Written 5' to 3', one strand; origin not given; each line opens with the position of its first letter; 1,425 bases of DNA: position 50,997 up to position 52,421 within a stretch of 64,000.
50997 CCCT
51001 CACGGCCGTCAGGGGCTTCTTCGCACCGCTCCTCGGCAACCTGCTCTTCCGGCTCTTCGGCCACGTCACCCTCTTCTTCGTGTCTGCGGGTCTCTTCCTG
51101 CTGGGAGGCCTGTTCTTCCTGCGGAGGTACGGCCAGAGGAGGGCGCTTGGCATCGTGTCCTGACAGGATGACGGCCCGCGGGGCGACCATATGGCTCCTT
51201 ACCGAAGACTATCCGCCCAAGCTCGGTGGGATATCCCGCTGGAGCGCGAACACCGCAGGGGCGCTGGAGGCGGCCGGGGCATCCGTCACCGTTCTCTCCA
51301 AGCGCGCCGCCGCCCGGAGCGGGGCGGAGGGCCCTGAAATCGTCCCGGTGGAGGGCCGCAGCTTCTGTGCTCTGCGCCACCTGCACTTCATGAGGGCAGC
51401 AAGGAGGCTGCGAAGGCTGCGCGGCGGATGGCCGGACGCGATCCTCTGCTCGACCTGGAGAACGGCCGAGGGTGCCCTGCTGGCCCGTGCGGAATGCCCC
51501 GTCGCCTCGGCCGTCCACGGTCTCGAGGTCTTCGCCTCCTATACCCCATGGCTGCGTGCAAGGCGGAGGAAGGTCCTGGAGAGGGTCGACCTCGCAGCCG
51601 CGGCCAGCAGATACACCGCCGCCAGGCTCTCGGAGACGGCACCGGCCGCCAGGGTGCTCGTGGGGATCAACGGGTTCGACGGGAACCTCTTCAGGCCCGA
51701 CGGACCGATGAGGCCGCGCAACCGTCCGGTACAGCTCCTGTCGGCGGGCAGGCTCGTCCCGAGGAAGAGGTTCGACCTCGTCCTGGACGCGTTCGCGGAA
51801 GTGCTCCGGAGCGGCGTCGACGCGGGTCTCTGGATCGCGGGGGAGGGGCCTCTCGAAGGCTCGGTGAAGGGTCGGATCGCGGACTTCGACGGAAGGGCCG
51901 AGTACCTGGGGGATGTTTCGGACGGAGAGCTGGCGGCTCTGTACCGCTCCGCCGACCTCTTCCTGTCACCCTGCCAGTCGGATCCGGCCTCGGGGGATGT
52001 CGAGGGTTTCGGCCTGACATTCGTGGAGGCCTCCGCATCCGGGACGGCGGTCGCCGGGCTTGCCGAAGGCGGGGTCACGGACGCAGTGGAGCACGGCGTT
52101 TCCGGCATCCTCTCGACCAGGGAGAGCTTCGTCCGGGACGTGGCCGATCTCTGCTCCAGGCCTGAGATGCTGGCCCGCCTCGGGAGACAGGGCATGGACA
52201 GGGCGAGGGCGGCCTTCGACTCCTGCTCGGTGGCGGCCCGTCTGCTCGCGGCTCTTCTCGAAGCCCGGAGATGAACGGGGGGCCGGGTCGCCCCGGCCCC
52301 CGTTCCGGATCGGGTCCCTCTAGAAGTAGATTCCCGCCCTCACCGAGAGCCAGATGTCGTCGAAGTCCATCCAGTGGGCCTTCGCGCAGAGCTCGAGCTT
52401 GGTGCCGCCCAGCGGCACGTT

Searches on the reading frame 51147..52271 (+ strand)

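Call 30: search_protein_families(library=pfam, proteins=[window:51147-52271:+], max_evalue=0.001)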
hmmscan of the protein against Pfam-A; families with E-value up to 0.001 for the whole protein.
window:51147-52271:+ (375 aa): 5 families
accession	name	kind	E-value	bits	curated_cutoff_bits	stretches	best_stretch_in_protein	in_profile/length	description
PF00534.26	Glycos_transf_1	-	2.5e-24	86.2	26.4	1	193-349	14-169/172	Glycosyl transferases group 1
PF13692.12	Glyco_trans_1_4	-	9.1e-21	75.1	27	1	196-334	3-134/142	Glycosyl transferases group 1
PF13439.12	Glyco_transf_4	-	4.7e-12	46.7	28.5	1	27-178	2-167/170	Glycosyltransferase Family 4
PF13579.12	Glyco_trans_4_4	-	6.4e-10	40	29.7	1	27-172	1-154/158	Glycosyl transferase 4-like domain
PF13524.12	Glyco_trans_1_2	-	1.1e-05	25.9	25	1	247-367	27-143/144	Glycosyl transferase-like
